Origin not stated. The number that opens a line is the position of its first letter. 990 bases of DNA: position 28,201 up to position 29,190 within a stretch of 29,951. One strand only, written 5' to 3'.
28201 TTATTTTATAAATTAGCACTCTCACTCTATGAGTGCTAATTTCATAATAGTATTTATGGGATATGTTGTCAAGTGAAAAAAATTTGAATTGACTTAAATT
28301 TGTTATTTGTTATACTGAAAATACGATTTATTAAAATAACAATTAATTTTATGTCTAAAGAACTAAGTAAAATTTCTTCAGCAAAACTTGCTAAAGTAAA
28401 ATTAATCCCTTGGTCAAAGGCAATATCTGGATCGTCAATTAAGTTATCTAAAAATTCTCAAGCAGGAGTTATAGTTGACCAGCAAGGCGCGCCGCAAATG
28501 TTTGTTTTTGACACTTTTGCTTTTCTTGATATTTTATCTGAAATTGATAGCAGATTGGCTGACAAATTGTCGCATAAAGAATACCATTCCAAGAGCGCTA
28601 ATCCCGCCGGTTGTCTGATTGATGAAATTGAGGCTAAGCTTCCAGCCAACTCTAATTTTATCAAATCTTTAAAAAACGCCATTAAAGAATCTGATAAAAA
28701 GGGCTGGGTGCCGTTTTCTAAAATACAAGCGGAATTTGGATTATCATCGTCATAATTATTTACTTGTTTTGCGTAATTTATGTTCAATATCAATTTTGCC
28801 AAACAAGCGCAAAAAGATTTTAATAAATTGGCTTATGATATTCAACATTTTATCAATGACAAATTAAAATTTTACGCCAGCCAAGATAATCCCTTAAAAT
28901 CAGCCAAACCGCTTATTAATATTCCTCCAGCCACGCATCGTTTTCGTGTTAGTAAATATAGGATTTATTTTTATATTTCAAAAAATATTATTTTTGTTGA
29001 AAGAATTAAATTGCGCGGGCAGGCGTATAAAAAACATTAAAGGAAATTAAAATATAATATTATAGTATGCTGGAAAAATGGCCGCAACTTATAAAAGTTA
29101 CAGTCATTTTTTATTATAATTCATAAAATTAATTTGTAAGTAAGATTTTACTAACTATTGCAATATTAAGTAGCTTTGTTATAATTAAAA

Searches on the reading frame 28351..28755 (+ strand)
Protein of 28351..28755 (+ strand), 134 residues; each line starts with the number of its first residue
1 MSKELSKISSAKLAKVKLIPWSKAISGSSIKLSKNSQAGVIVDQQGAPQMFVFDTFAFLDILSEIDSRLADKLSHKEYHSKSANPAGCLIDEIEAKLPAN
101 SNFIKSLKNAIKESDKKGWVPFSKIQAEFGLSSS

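Call 10: search_protein_families(library=pfam, proteins=[window:28351-28755:+], max_evalue=0.01)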
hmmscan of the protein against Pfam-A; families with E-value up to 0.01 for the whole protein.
window:28351-28755:+ (134 aa): 0 families

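Call 12: search_protein_families(library=ncbifam, proteins=[window:28351-28755:+], max_evalue=0.01)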
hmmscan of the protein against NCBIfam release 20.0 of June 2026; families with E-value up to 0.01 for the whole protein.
window:28351-28755:+ (134 aa): 0 families

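Call 43: search_protein_families(library=pfam, proteins=[window:28351-28755:+], max_evalue=10)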
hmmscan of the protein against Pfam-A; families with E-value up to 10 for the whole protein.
window:28351-28755:+ (134 aa): 1 family
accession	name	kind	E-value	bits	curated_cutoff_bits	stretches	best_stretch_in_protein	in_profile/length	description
PF05377.16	FlaC_arch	-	0.48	11.3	27.8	1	90-116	2-28/55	Flagella accessory protein C (FlaC)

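Call 44: search_solved_structures(query=window:28351-28755:+, max_evalue=10)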
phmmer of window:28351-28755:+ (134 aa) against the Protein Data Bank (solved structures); distinct sequences matched with E-value up to 10: 1.
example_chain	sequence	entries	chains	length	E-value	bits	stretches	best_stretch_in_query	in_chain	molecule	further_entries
6pwi_A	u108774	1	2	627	0.95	13.1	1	86-126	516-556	Putative hyaluronoglucosaminidase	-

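Call 47: find_homologous_proteins(query=window:28351-28755:+, max_evalue=0.001)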
Query window:28351-28755:+ (134 aa): 31 proteins with E <= 0.001 among 50 candidates.
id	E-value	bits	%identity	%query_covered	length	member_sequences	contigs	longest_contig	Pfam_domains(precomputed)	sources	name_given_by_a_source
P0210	1.2e-77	276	100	100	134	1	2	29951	-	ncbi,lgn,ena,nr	ncbi:hypothetical protein KAJ61_03020 [Candidatus Parcubacteria bacterium]|nr:hypothetical protein [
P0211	6.3e-64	232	83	99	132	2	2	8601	-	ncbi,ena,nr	ncbi:hypothetical protein KAU19_01300 [Candidatus Parcubacteria bacterium]|nr:hypothetical protein [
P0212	2.7e-59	217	78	99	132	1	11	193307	-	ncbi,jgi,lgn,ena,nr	ncbi:hypothetical protein KKC83_00355 [Patescibacteria group bacterium]|nr:hypothetical protein [Can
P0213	1.7e-58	214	77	98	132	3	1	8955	-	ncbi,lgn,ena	-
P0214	1.9e-46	175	73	87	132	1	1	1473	-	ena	-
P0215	1.4e-43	166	60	95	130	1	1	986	-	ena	-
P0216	6.6e-43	164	61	93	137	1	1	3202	-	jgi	-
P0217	7.2e-42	160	59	93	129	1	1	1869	-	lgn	-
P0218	1.0e-41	160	60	91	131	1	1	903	-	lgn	-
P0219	3.7e-41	158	60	90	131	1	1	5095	-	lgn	-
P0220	8.6e-41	157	57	91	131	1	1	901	-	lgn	-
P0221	8.7e-41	157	61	94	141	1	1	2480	-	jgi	-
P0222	2.0e-40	156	61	91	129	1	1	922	-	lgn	-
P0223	5.5e-40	154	58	94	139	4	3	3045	-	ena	-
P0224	6.3e-40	154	60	90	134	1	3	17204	-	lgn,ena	-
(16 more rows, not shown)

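Call 49: find_encoding_contigs(protein=P0210, flank=10000, max_places=6)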
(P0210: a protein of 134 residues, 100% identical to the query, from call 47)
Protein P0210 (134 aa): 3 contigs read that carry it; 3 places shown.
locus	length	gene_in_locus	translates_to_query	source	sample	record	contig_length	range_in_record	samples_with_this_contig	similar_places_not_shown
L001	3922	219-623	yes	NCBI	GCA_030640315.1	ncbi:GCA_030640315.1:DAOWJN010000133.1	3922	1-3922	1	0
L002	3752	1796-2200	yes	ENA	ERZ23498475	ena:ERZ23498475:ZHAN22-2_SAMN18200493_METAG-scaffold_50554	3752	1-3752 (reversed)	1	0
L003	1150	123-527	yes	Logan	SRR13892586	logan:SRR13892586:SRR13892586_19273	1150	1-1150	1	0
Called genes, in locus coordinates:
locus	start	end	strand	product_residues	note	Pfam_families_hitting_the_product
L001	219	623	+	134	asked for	-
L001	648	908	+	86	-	-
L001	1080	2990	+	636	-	-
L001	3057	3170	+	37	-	-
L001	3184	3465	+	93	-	-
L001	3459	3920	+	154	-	?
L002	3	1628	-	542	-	?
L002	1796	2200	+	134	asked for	-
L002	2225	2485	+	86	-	-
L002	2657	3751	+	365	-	?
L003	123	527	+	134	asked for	-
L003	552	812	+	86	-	-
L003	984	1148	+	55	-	?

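Call 52: search_solved_structures(query=A1, max_evalue=10)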
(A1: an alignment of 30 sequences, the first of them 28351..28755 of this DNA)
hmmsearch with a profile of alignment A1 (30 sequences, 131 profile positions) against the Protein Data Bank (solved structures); distinct sequences matched with E-value up to 10: 0.
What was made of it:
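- On Phd/YefM antitoxin: No PDB sequence or profile hit (calls 44, 52).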

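Call 56: predict_structure(alignment_id=A1)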
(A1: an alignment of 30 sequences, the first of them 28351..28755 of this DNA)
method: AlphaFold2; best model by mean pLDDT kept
length: 134 residues; sequences in the alignment: 30
mean_pLDDT: 79.5   pTM: 0.57
mean pLDDT of the five models: 79.5, 77.1, 76.8, 76.6, 73.7
residues with pLDDT >= 90: 39; 70-90: 71; 50-70: 12; < 50: 12
segments of 3 or more residues with pLDDT < 50: 1-12
pLDDT, mean of each block of 10 residues (from residue 1): 44 72 84 86 89 90 92 91 92 82 74 74 72 61
secondary structure, 60 per line:
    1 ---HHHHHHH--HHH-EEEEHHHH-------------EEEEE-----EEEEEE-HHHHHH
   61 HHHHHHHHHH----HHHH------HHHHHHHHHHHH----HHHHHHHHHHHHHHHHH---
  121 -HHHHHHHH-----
elements in order: H4-10 E17-20 H21-24 E38-42 E48-53 H55-70 H75-78 H85-96 H101-117 H122-129

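Call 61: fold_search(model_id=the predicted structure, library=pdb)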
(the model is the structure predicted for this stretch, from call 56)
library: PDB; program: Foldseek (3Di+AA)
matches with E <= 10: 704; with E <= 0.001: 0
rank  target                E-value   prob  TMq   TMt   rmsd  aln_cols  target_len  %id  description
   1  6zm5_P                3.5e-01  0.13  0.16  0.15  12.6       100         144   11  Human mitochondrial ribosome in complex with OXA1L, mRNA, A/A tRNA, P/P tRNA and nascent polypeptide (released 2021-01-13)
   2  8hh0_A                3.5e-01  0.12  0.14  0.10  14.5       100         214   13  Peroxiredoxin from Thermococcus kodakaraensis (TkPrx) F42C/C46S/C205S/C211S mutant modified with 2-(bromoacetyl)naphth (released 2023-03-22)
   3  1mwk_A                3.7e-01  0.15  0.19  0.10  22.5       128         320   11  ParM from plasmid R1 APO form (released 2003-01-28)
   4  6i9r_P                4.0e-01  0.15  0.16  0.15  11.9        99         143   10  Large subunit of the human mitochondrial ribosome in complex with Virginiamycin M and Quinupristin (released 2020-07-08)
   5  8k2a_LR               4.2e-01  0.15  0.16  0.15  12.1        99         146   10  Cryo-EM structure of the human 55S mitoribosome with Tigecycline (released 2024-07-10)
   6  4v19_S                4.8e-01  0.16  0.17  0.17  12.3        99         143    8  Structure of the large subunit of the mammalian mitoribosome, part 1 of 2 (released 2014-10-08)
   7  8a22_Bk               5.1e-01  0.16  0.17  0.19  11.5        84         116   10  Structure of the mitochondrial ribosome from Polytomella magna (released 2022-11-16)
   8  5ool_P                5.1e-01  0.14  0.17  0.16  12.0        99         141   10  Structure of a native assembly intermediate of the human mitochondrial ribosome with unfolded interfacial rRNA (released 2017-09-13)
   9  4o8k_A                5.1e-01  0.14  0.19  0.11  16.0       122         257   11  Crystal structure of Type III pantothenate kinase from Burkholderia thailandensis, apo structure (released 2014-01-15)
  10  5mux_D                5.5e-01  0.25  0.16  0.05   8.0        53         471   17  Crystal structure of 2-methylcitrate dehydratase (MmgE) from Bacillus subtilis. (released 2018-02-14)
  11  8qoa_K                6.6e-01  0.15  0.15  0.17  10.6        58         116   22  Structure of SecM-stalled Escherichia coli 70S ribosome (released 2024-03-20)
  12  4eht_B                6.6e-01  0.11  0.15  0.08  13.0        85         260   14  Activator of the 2-Hydroxyisocaproyl-CoA dehydratase from Clostridium difficile with bound ADP (released 2012-08-08)
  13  2f9t_A                7.0e-01  0.21  0.16  0.09   7.3        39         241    5  Structure of the type III CoaA from Pseudomonas aeruginosa (released 2006-08-22)
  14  5xbr_B                7.0e-01  0.20  0.13  0.09   8.6        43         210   16  Peroxiredoxin from Pyrococcus horikoshii (sulfonic acid form) (released 2018-01-31)
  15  9fda_K                7.5e-01  0.18  0.15  0.17   8.0        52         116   15  Structure of E. coli 30S-IF1-IF3-mRNA-Edeine complex (released 2025-03-19)
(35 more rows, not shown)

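Call 70: find_encoding_contigs(protein=P0212, flank=4000, max_places=8)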
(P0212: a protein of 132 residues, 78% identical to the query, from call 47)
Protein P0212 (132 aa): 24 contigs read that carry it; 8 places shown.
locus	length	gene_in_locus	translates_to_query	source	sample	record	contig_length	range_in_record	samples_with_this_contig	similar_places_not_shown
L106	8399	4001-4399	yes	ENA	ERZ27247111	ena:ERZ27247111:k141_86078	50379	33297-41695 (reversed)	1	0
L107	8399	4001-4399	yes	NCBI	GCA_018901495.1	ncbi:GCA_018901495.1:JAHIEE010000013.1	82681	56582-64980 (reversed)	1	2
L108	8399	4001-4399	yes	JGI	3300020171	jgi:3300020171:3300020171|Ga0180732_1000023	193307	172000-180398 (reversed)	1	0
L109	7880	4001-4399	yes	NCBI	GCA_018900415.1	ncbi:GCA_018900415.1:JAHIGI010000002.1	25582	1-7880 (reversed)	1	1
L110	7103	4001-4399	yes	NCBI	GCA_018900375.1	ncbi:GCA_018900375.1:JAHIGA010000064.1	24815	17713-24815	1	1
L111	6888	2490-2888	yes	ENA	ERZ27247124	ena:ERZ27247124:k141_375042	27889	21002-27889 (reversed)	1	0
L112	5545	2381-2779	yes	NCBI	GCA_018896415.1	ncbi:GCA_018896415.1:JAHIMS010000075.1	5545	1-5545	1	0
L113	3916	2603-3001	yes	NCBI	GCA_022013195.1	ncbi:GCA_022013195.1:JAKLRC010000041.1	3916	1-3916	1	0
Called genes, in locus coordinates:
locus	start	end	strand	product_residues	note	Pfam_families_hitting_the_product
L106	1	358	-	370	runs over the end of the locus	PF13439:Glyco_transf_4, PF00534:Glycos_transf_1, PF13692:Glyco_trans_1_4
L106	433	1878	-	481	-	PF13727:CoA_binding_3, PF02397:Bac_transf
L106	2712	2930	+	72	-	-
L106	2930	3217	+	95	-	PF05016:ParE_toxin, PF15781:ParE-like_toxin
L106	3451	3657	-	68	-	-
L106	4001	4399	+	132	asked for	-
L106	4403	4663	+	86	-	-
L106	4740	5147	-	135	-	PF00075:RNase_H, PF13456:RVT_3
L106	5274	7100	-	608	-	PF01368:DHH, PF02272:DHHA1, PF17768:RecJ_OB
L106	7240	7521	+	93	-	PF04255:DUF433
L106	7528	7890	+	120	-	PF18480:DUF5615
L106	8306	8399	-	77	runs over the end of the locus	PF21748:UPF0150 (weak)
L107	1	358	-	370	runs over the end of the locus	PF13439:Glyco_transf_4, PF00534:Glycos_transf_1, PF13692:Glyco_trans_1_4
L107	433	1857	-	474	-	PF13727:CoA_binding_3, PF02397:Bac_transf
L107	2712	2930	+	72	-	-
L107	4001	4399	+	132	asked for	-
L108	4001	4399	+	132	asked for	-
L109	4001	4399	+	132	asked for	-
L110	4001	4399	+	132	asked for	-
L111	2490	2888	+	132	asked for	-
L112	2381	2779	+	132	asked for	-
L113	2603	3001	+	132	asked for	-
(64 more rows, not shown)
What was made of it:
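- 28351..28755 (+): 134-aa protein of an uncharacterised family. It is presumed to be the antitoxin only because of its position. In other genomes it is followed by the 86-aa gene (call 70).
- On ParE/RelE toxin: The pairing with the upstream gene is conserved (call 70).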

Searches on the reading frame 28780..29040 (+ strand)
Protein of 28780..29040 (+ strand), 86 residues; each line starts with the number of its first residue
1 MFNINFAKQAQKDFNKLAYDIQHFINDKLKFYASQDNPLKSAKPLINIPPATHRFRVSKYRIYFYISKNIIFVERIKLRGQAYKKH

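Call 10: search_protein_families(library=pfam, proteins=[window:28780-29040:+], max_evalue=0.01)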
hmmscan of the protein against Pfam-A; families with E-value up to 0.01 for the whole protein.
window:28780-29040:+ (86 aa): 1 family
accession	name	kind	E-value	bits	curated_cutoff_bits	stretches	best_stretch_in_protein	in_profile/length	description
PF05016.21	ParE_toxin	-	0.0001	23.2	23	1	4-83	1-89/89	ParE toxin of type II toxin-antitoxin system, parDE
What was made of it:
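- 28780..29040 (+): 86-aa ParE/RelE-superfamily toxin-like protein. PF05016 ParE_toxin at 23.2 bits against a cut-off of 23, covering the full length of the profile (call 10).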

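Call 12: search_protein_families(library=ncbifam, proteins=[window:28780-29040:+], max_evalue=0.01)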
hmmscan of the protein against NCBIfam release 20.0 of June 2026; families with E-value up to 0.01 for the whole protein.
window:28780-29040:+ (86 aa): 0 families

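Call 14: find_encoding_contigs(protein=window:28780-29040:+, flank=10000, max_places=6)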
Protein window:28780-29040:+ (86 aa): 3 contigs read that carry it; 3 places shown.
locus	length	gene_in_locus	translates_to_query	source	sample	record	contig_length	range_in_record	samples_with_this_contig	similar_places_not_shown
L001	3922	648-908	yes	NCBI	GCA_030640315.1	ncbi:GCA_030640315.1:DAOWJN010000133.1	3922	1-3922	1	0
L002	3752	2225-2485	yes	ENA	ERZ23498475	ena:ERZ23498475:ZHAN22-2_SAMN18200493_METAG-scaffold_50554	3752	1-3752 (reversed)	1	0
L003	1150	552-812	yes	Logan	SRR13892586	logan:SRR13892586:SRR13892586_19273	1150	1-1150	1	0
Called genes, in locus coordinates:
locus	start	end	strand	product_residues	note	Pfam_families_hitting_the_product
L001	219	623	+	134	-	-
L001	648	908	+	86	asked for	-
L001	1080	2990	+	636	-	-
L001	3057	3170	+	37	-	-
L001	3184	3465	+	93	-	-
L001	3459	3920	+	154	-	?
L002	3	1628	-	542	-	?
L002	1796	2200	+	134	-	-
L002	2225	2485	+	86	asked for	-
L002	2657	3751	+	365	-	?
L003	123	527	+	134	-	-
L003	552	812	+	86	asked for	-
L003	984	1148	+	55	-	?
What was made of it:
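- Tried and rejected: The window's own contig is not in the gene-position index; only short near-identical contigs L001-L003 are (calls 14, 49).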

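Call 43: search_protein_families(library=pfam, proteins=[window:28780-29040:+], max_evalue=10)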
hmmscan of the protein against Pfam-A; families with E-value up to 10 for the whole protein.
window:28780-29040:+ (86 aa): 1 family
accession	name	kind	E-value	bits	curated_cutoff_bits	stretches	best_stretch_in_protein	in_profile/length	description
PF05016.21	ParE_toxin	-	0.0001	23.2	23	1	4-83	1-89/89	ParE toxin of type II toxin-antitoxin system, parDE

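Call 46: search_solved_structures(query=window:28780-29040:+, max_evalue=10)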
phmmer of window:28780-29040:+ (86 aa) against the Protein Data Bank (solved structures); distinct sequences matched with E-value up to 10: 2.
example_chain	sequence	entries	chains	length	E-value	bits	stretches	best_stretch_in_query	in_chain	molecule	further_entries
4ol8_A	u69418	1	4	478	0.48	14.6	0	4-69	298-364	Reverse transcriptase/ribonuclease H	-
5cjp_E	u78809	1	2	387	0.96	13.6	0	39-74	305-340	Ras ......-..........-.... protein IQGAP2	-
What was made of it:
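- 28780..29040 (+): No NCBIfam or PDB sequence hit (calls 12, 46).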
